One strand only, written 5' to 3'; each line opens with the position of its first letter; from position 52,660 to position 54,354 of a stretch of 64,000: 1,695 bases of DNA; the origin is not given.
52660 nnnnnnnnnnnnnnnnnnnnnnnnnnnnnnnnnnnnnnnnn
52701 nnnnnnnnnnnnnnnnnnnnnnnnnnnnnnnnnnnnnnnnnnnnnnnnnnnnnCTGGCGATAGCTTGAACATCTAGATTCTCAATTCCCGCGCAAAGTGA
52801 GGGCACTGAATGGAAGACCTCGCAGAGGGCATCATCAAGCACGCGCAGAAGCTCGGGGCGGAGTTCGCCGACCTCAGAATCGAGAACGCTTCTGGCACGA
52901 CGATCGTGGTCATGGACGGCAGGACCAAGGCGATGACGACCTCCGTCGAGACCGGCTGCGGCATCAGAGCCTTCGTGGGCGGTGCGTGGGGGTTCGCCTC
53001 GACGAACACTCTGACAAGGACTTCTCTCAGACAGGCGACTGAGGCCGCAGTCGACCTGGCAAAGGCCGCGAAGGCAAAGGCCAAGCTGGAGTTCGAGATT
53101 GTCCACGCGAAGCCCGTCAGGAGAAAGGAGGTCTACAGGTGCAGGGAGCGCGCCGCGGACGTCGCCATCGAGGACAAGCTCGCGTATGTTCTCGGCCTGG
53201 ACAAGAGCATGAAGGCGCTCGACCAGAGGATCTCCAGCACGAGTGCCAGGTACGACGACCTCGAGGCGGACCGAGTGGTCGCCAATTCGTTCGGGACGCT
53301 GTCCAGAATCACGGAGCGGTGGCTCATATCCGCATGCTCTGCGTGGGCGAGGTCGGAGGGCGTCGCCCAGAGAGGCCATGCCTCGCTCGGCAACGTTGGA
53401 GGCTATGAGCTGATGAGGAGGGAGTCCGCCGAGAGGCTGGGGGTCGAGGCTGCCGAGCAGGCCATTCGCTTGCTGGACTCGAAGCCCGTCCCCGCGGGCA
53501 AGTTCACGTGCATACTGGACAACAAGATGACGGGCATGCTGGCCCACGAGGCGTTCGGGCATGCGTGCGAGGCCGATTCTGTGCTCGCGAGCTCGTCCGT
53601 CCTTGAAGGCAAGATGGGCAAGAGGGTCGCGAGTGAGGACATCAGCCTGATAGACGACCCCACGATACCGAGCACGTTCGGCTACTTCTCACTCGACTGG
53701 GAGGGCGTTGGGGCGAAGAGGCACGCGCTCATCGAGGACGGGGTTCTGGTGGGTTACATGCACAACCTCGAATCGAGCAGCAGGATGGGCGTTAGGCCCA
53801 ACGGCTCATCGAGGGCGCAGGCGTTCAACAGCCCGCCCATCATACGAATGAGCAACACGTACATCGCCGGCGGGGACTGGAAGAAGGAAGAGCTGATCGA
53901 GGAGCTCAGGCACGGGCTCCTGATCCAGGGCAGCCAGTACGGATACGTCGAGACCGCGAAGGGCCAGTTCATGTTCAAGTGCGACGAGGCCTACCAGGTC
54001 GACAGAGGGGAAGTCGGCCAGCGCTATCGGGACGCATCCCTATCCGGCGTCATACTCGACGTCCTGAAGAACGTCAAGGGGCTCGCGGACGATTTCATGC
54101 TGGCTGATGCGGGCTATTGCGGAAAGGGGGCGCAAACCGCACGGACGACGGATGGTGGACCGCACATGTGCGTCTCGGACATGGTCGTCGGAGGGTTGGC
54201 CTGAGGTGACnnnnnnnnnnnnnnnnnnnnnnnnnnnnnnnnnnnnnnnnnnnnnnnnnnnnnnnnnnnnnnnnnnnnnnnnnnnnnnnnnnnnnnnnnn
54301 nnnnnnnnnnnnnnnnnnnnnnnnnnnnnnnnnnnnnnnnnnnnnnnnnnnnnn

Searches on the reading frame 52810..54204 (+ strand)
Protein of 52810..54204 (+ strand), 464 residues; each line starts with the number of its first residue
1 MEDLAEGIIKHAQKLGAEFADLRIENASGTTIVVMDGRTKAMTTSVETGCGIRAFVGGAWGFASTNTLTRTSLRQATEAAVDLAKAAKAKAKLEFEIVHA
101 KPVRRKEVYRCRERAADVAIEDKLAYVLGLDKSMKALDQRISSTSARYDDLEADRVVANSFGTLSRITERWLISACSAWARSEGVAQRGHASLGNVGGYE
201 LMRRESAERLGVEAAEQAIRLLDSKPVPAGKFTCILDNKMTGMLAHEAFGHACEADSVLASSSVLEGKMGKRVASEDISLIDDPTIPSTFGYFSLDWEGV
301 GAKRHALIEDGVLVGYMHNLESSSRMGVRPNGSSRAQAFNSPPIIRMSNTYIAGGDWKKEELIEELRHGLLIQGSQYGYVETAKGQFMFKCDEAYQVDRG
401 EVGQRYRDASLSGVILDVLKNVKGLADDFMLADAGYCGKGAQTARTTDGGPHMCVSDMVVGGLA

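Call 67: search_protein_families(library=pfam, proteins=[window:52810-54204:+], max_evalue=0.0001)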
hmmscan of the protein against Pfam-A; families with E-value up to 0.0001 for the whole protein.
window:52810-54204:+ (464 aa): 3 families
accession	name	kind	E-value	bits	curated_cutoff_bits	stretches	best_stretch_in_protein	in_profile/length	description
PF19289.4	PmbA_TldD_3rd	-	8.1e-61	205.4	22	1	230-462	2-220/220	PmbA/TldA metallopeptidase C-terminal domain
PF01523.21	PmbA_TldD_1st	-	2.3e-15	56.9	20.9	1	20-84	1-65/65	PmbA/TldA metallopeptidase domain 1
PF19290.4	PmbA_TldD_2nd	-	4.1e-08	34.1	20.9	1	115-222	3-109/109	PmbA/TldA metallopeptidase central domain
